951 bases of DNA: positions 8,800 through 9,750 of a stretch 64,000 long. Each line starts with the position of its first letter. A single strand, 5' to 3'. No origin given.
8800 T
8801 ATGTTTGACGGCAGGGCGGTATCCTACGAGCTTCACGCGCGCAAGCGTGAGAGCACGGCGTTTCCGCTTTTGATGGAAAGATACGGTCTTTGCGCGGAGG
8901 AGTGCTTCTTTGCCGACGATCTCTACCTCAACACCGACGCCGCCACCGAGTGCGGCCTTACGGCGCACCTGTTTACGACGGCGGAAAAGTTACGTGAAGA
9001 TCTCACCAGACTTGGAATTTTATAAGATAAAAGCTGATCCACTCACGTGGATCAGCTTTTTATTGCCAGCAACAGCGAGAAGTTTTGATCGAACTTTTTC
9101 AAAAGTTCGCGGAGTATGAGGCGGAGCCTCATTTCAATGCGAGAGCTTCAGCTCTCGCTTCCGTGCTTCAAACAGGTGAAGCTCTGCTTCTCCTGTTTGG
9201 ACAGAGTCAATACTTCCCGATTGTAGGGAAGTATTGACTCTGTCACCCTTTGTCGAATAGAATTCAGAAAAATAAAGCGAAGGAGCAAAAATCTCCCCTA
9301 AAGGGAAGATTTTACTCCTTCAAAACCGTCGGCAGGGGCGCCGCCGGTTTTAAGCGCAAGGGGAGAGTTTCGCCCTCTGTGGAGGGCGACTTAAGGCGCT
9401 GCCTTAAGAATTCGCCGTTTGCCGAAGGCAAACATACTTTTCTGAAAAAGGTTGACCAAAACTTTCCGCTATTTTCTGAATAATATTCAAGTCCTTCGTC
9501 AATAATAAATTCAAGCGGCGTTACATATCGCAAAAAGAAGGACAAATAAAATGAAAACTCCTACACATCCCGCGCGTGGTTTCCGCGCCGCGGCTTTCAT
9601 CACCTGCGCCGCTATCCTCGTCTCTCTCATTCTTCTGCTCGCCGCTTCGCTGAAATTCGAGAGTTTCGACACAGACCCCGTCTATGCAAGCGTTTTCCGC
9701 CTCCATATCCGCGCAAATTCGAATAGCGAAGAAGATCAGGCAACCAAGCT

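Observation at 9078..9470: Multi-hairpin structured element, copy A: compensatory stem changes around a 100% conserved loop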

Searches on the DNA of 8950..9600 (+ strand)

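Call 8: search_rna_families(source=window, start=8950, end=9600, threshold=evalue, max_evalue=10)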
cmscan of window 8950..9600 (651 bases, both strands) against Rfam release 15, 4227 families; matches with E-value up to 10: 19.
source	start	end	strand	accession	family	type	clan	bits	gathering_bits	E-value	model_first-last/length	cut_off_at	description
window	9274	9323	+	RF04352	Plastid-psbA-4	Cis-reg;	CL00153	33.5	56.8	0.00049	1-61/61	no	Plastid-psbA-4 3UTR RNA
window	9273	9323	-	RF04343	Plastid-psbA-2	Cis-reg;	CL00153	32.1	55.8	0.00032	1-60/60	no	Plastid-psbA-2 3UTR RNA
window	9014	9065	-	RF02433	SpF36_sRNA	Gene; sRNA;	-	25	48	0.34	1-51/51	no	Streptococcus sRNA SpF36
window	9175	9234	+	RF02843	RefA5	Gene; antisense;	-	20.7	91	0.13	1-68/68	no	Enterococcus sRNA A5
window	9200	9244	+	RF04239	mir-4679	Gene; miRNA;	-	19.6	88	0.6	16-60/75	no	mir-4679 microRNA precursor family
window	9279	9346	-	RF01772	rnk_pseudo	Cis-reg; leader;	-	19.2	55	1.1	1-108/108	no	Pseudomonas rnk leader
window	9200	9244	-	RF04239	mir-4679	Gene; miRNA;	-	19.1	88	0.82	16-60/75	no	mir-4679 microRNA precursor family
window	9161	9207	+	RF00979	mir-553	Gene; miRNA;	-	18.8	82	1.1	1-62/62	no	mir-553 microRNA precursor family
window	9249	9318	+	RF02495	ohsC_RNA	Gene; antitoxin;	-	18.6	50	4.1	1-77/77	no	Oppression of Hydrophobic ORF by sRNA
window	9026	9064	-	RF03715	mir-977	Gene; miRNA;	-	17.6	109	1.5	1-90/90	no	mir-977 microRNA precursor family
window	9205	9328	+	RF02331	TtnuHACA24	Gene; snRNA; snoRNA; HACA-box;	-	17.6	100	2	1-127/127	no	Tetrahymena snoRNA TtnuHACA24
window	9019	9102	-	RF00558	L20_leader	Cis-reg; leader;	-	17.4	58.7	1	1-127/127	no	Ribosomal protein L20 leader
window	9273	9359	-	RF02902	AaHKsRNA22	Gene; sRNA;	-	15.7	39.8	2.4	1-101/101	no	Aggregatibacter sRNA 22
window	9027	9062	-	RF03585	mir-3938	Gene; miRNA;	-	15.7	94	3.8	1-88/88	no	mir-3938 microRNA precursor family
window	8982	9065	+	RF00116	C0465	Gene; sRNA;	-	15.2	40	7.1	1-78/78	no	C0465 RNA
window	9199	9245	-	RF03237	MIR6425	Gene; miRNA;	-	14.7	142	5.6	1-125/125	no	MIR6425 microRNA precursor family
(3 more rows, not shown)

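Call 12: search_dna_similar(query=window:9060-9260:+, collection=plasmids, mode=distant, max_evalue=0.01)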
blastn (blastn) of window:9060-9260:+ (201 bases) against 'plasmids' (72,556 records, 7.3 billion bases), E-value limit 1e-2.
No match.

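Call 13: search_dna_similar(query=window:9060-9260:+, collection=phages, mode=distant, max_evalue=0.01)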
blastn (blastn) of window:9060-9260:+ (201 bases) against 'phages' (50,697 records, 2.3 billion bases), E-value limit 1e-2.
No match.

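Call 59: build_rna_model(alignment_id=A3, structure=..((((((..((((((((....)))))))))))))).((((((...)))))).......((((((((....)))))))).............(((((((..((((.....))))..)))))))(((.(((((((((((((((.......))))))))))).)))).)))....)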
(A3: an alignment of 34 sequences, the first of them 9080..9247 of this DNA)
Model R1 built from alignment A3 (34 sequences, 173 columns); structure: as given.
model positions 169; base pairs 57; branch points 4; effective number of sequences 0.98; information 0.59 bits per position. Calibrated on 0.2 Mb of random sequence (short: E-values are rough).
structure used (alignment columns):
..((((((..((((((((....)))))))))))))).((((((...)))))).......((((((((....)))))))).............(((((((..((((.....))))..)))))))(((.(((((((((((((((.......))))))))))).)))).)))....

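Call 60: search_with_rna_model(model_id=R1, source=window, max_evalue=1, show_alignments=3)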
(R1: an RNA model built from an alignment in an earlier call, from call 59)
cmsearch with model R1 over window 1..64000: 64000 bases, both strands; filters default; matches with E-value up to 1: 9.
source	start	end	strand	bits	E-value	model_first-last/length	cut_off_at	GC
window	9080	9247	+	194.6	7e-60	1-169/169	no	0.47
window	25738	25908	-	167.4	2.7e-51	1-169/169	no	0.5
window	9276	9439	-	59.1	3.7e-17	1-169/169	no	0.54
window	9200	9244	-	31.5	1.9e-08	121-166/169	no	0.44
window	25820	25964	+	28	2.3e-07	1-169/169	no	0.47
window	25789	25819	+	16.9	0.00073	90-120/169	no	0.42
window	9169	9199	-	16.3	0.0011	90-120/169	no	0.48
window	9081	9160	-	13.8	0.0071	1-169/169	no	0.46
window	25745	25787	+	7.5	0.67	122-165/169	no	0.53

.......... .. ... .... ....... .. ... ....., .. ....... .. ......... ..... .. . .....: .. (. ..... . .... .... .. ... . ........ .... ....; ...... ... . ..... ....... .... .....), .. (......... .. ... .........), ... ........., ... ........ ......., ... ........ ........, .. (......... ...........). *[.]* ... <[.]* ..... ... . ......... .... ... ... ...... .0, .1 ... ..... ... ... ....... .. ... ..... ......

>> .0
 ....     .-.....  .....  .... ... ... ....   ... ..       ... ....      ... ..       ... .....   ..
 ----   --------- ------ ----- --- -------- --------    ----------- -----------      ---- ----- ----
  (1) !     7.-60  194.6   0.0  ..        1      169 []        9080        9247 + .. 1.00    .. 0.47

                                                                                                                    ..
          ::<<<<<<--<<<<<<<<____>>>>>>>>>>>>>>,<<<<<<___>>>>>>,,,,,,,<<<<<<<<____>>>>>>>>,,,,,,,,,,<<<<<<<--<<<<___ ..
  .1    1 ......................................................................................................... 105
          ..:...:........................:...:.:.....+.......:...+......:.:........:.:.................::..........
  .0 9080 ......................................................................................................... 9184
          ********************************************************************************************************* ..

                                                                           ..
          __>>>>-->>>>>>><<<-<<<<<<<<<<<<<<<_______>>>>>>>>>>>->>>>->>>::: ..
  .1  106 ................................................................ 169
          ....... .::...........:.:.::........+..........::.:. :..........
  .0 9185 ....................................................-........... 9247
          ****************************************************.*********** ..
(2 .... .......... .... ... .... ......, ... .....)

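Call 61: search_with_rna_model(model_id=R1, sources=[L003, L004, L005, L006, L007, L008, L009, L010, L011, L012, L013, L014, L015, L016, L017, L018, L019, L020, L021, L022, L023, L024, L025, L026, L027, L028, L029, L030, L031, L032, L033, L034, L035, L036, L037, L038, L039, L040, L041, L042, L043, L044, L045, L046, L047, L048, L049, L050, L051, L052, L053, L054, L055, L056, L057, L058, L059, L060, L061, L062, L063, L064, L065, L066, L067, L068, L069, L070, L071, L072, L073, L074, L075, L076, L077, L078, L079, L080, L081, L082, L083, L084, L085, L086, L087, L001, L088, L090], max_evalue=0.0001)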
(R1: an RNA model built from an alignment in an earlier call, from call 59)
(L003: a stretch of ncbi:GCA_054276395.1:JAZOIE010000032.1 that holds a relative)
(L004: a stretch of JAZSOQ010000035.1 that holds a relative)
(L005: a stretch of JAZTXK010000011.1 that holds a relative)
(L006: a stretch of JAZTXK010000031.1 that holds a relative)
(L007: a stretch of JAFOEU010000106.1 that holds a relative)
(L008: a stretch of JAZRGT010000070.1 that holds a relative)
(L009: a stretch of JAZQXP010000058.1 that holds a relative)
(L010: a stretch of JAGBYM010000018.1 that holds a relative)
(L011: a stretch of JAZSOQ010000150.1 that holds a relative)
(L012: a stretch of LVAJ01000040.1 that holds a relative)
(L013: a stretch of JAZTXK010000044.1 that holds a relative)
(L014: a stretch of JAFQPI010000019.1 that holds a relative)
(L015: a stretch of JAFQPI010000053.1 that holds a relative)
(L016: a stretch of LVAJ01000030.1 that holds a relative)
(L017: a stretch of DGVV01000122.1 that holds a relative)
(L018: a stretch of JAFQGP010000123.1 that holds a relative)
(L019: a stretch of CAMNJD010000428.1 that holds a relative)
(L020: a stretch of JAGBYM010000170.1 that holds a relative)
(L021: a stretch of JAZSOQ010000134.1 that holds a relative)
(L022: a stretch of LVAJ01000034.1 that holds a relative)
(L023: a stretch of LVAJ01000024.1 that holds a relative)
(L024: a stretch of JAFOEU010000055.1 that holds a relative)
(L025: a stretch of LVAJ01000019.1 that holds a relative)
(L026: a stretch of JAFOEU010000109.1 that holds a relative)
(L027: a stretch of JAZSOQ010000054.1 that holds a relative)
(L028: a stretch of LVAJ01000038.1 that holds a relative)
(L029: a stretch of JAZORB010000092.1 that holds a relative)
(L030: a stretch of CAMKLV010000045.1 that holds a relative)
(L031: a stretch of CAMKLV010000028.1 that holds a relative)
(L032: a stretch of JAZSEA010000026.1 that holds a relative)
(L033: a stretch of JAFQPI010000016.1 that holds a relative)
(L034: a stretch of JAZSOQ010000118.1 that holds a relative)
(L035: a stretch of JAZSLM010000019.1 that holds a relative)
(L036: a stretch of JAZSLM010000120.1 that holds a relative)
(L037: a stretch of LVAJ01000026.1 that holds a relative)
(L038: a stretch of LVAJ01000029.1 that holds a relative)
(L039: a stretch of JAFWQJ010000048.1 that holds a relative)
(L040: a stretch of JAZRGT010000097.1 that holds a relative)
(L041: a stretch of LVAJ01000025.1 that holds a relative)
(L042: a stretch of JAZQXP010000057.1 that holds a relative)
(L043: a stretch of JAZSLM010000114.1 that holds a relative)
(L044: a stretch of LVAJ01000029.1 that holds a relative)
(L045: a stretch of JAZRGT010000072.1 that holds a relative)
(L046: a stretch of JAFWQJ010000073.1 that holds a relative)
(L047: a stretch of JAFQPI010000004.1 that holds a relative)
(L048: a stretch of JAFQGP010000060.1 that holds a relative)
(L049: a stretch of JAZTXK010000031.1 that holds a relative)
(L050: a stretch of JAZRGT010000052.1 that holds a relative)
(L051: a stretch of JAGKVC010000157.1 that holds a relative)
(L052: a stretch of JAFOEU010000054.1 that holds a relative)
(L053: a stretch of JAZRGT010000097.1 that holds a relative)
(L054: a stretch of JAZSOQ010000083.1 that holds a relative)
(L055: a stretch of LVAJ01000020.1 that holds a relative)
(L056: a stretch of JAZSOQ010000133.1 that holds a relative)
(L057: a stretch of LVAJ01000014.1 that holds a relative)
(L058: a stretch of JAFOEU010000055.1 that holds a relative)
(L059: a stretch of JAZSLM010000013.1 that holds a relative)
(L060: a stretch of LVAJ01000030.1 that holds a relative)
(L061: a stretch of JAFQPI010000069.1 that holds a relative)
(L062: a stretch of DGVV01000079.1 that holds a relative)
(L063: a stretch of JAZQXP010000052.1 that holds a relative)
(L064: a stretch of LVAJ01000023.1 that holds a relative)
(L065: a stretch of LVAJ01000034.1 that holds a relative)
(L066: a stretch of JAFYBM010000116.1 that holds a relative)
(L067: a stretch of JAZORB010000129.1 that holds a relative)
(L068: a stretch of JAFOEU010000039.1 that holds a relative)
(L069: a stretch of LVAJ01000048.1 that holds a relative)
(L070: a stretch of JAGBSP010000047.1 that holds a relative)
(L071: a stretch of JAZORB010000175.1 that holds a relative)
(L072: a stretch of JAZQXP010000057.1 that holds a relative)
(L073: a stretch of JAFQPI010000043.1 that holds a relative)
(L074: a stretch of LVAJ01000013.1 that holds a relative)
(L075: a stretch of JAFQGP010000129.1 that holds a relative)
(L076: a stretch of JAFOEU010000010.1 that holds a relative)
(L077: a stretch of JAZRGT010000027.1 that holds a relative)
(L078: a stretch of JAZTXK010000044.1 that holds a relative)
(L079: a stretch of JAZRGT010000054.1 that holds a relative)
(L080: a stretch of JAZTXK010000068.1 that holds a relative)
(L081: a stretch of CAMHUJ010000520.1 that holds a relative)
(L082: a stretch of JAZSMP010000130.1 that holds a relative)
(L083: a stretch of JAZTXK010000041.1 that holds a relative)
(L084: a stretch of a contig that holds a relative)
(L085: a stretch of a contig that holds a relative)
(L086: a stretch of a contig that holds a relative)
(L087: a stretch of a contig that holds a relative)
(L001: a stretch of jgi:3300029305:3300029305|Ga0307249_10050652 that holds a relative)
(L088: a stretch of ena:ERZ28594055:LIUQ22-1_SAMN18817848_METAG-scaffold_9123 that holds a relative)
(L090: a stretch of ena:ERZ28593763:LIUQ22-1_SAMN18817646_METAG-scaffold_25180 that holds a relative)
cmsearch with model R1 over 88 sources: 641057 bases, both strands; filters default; matches with E-value up to 0.0001: 143.
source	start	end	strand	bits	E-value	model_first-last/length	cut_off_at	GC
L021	5809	5977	+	199.8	1.6e-60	1-169/169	no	0.47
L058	5329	5497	-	199.2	2.6e-60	1-169/169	no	0.52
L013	7599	7767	-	198.9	3.1e-60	1-169/169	no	0.5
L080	2881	3049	-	198.9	3.1e-60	1-169/169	no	0.51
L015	1661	1829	-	198.3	4.7e-60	1-169/169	no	0.46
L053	4614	4782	+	197.9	6.8e-60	1-169/169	no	0.51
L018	6412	6580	+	197.1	1.2e-59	1-169/169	no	0.5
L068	1138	1306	-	196.7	1.6e-59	1-169/169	no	0.51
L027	953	1121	+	195.6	3.4e-59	1-169/169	no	0.5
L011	3419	3587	+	195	5.4e-59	1-169/169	no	0.43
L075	5829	5997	+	195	5.4e-59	1-169/169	no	0.43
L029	61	229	-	194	1.1e-58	1-169/169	no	0.49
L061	314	482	-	193.8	1.3e-58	1-169/169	no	0.44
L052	844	1012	-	193.1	2.2e-58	1-169/169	no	0.49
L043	5749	5917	+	192.7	2.8e-58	1-169/169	no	0.47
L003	4516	4683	+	191.8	5.6e-58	1-169/169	no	0.46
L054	555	723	+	189.3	3.4e-57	1-169/169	no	0.46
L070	5486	5653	-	189.2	3.6e-57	1-169/169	no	0.42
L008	4206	4374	-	188.8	4.9e-57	1-169/169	no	0.49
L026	4946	5114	+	188.8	4.9e-57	1-169/169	no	0.49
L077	2233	2401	+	188.8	5e-57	1-169/169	no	0.5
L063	7547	7714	-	188.5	6.2e-57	1-169/169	no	0.42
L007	83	250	+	185.9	3.9e-56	1-169/169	no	0.49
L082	1097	1264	+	184.5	1.1e-55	1-169/169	no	0.41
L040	5848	6015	+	182.1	6.5e-55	1-169/169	no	0.46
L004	3168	3336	+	181.9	7e-55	1-169/169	no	0.47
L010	3554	3721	-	181.7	8.5e-55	1-169/169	no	0.57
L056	347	514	+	180.3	2.4e-54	1-169/169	no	0.51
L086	4412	4579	+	179.5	4.1e-54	1-169/169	no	0.48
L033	7473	7659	+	178.7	7.2e-54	1-169/169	no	0.48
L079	625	791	-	178.5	8.5e-54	1-169/169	no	0.48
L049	141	308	-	177.8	1.4e-53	1-169/169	no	0.49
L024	6949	7117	-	177.4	1.9e-53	1-169/169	no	0.47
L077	3699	3864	-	174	2.2e-52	1-169/169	no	0.45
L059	5132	5297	+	168.1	1.7e-50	1-169/169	no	0.49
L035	7838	8000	-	166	7.3e-50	5-169/169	5'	0.47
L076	7722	7892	-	164.9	1.7e-49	1-169/169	no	0.46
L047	5801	5970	+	163.3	5.4e-49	1-169/169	no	0.48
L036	7279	7441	-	163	6.5e-49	1-169/169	no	0.46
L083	7511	7678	-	162.8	7.6e-49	1-169/169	no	0.56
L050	3899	4087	-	156.6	6.9e-47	1-169/169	no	0.51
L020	776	946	-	155.8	1.2e-46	1-169/169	no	0.47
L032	16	186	+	155.7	1.3e-46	1-169/169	no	0.49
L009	3347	3517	-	154.8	2.5e-46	1-169/169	no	0.47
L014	3653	3823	+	154.8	2.5e-46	1-169/169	no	0.47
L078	1287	1452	+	150.8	4.6e-45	1-169/169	no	0.48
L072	619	804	-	146.1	1.4e-43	1-169/169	no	0.45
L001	9996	10162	+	146.1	1.4e-43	1-169/169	no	0.43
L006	6397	6644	-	143.9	7.1e-43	1-169/169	no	0.51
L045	7331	7497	-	143.3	1.1e-42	1-169/169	no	0.5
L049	4962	5139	-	141.1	5.1e-42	1-169/169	no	0.46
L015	1114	1289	+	137.1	9.8e-41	1-169/169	no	0.45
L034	1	114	-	123.5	1.8e-36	1-114/169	3'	0.52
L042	6758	6901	+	113.9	1.9e-33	1-169/169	no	0.51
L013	6048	6221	+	100.4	3.7e-29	1-169/169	no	0.45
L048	1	93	-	100.2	4e-29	1-93/169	3'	0.37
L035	7645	7813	+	96.3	6.8e-28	1-169/169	no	0.53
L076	7534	7699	+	93.9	4e-27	1-169/169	no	0.51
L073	5464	5628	+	91.4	2.4e-26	1-169/169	no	0.55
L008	5951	6114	+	91.4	2.4e-26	1-169/169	no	0.57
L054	1687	1851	-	88.6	1.9e-25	1-169/169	no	0.55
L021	6006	6211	-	87.6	3.8e-25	1-169/169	no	0.53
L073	1969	2061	-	87.1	5.4e-25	1-169/169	no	0.46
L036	6397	6562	-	82.9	1.2e-23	1-169/169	no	0.49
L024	6752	6918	+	80.8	5.2e-23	1-169/169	no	0.54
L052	7848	7993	+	71.8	3.7e-20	1-169/169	no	0.5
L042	2011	2155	+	70.8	7.9e-20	1-169/169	no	0.52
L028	3191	3343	-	70.1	1.3e-19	1-169/169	no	0.54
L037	4689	4842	-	68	5.9e-19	1-169/169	no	0.54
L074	1863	2015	+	67.3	9.4e-19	1-169/169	no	0.51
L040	6622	6765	-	67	1.2e-18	1-169/169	no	0.49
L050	3725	3870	+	66.9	1.3e-18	1-169/169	no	0.51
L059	5328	5473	-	66.5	1.7e-18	1-169/169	no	0.51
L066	2115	2267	+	66.3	2e-18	1-169/169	no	0.52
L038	7782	7933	+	66.1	2.3e-18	1-169/169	no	0.53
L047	6028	6193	-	65.2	4.4e-18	1-169/169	no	0.58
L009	3085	3226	+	64.5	7.2e-18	1-169/169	no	0.5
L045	6888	7031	-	64.4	7.7e-18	1-169/169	no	0.5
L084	7719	7871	+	64.4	8.1e-18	1-169/169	no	0.52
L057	4857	4994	+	62.8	2.5e-17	1-169/169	no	0.52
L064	2481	2634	-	62.8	2.6e-17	1-169/169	no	0.53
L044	5098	5235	+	62.1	4.1e-17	1-169/169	no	0.53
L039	77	224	+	61.4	6.8e-17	1-169/169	no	0.56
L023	5669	5819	+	61.3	7.7e-17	1-169/169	no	0.53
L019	6575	6725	+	60.4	1.5e-16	1-169/169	no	0.54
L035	2151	2297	-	59.9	2.1e-16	1-169/169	no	0.5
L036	464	649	-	59.1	3.7e-16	1-169/169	no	0.52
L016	7322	7452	+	58.4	6.1e-16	1-169/169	no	0.55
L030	781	922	-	58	8.6e-16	1-169/169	no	0.53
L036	275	417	+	57.6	1.1e-15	1-169/169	no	0.48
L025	4939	5071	+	57.2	1.5e-15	1-169/169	no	0.54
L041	6129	6305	+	56.4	2.6e-15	1-169/169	no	0.53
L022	3411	3595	-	56.2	3e-15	1-169/169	no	0.5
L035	756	979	+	56.1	3.3e-15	1-169/169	no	0.51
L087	1676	1827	-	56.1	3.4e-15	1-169/169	no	0.45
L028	6819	6967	+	55.8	4e-15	1-169/169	no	0.54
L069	6860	6993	+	55.8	4.2e-15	1-169/169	no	0.55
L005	2613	2661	+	55.7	4.5e-15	1-49/169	3'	0.43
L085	5635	5772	+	54.2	1.3e-14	1-169/169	no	0.54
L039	2654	2837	-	54.2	1.3e-14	1-169/169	no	0.54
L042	3615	3859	-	53.5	2.2e-14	1-169/169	no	0.53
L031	86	171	+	52.8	3.7e-14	1-169/169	no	0.52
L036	5171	5313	+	52.3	5.3e-14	1-169/169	no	0.51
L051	132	217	+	51.9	7e-14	1-169/169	no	0.52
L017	6087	6253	+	51.5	9.3e-14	1-169/169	no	0.35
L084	1249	1398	+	51.2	1.1e-13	1-169/169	no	0.57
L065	7392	7576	+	51.1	1.2e-13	1-169/169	no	0.51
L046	1527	1663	+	51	1.3e-13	1-169/169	no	0.53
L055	4331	4461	-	50.8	1.6e-13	1-169/169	no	0.46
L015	3787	3924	+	49.6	3.6e-13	1-169/169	no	0.55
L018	7336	7600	-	47.9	1.3e-12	1-169/169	no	0.56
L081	2239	2405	-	47.4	1.8e-12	1-169/169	no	0.4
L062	61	140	-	46.5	3.6e-12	1-169/169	no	0.46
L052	4103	4190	+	45.2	9e-12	1-169/169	no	0.45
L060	1402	1577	+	43.4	3.3e-11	1-169/169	no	0.54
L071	7814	7854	+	42.8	5.2e-11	1-41/169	3'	0.32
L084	1650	1812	-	40.5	2.7e-10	1-169/169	no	0.53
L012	3414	3529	-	40.4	2.9e-10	1-169/169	no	0.5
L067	2945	2980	+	39.4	6e-10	1-36/169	3'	0.36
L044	238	365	+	38.5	1.2e-09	1-169/169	no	0.6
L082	1214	1340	-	36.7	4.3e-09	1-169/169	no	0.44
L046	4715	4863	+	35.8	8.3e-09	1-169/169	no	0.6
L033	7608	7759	-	35.6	9.3e-09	1-169/169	no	0.61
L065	4074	4268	+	34.8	1.7e-08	1-169/169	no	0.61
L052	797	960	+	34.8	1.8e-08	1-169/169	no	0.52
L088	3842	3956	+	33.9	3.2e-08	1-137/169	3'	0.51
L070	5489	5533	+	31.5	1.9e-07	121-166/169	no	0.44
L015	1838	1988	-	29.7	6.9e-07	1-169/169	no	0.45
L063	7550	7594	+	28.8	1.3e-06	121-166/169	no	0.44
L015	1117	1239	-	27.6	3.2e-06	1-169/169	no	0.42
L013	7679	7819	+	27.1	4.4e-06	1-169/169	no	0.48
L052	4417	4533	-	26.6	6.5e-06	1-169/169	no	0.43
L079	524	676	+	26.3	8.1e-06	1-169/169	no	0.56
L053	4734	4779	-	25.2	1.7e-05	121-166/169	no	0.54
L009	3437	3565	+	24.4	3.2e-05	1-169/169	no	0.4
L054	675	720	-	24.3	3.5e-05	121-166/169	no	0.54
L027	902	1041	-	24.3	3.6e-05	1-169/169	no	0.48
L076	7725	7769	+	24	4.5e-05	121-166/169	no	0.47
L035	7841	7886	+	23.7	5.2e-05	121-166/169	no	0.52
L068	1141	1186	+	23.5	6e-05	121-166/169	no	0.57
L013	7602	7647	+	23.5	6.3e-05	121-166/169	no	0.48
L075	5949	5994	-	23.5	6.3e-05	121-166/169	no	0.48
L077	2353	2398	-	23.5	6.3e-05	121-166/169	no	0.48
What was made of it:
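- Model R1 gives 143 hits (call 61).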
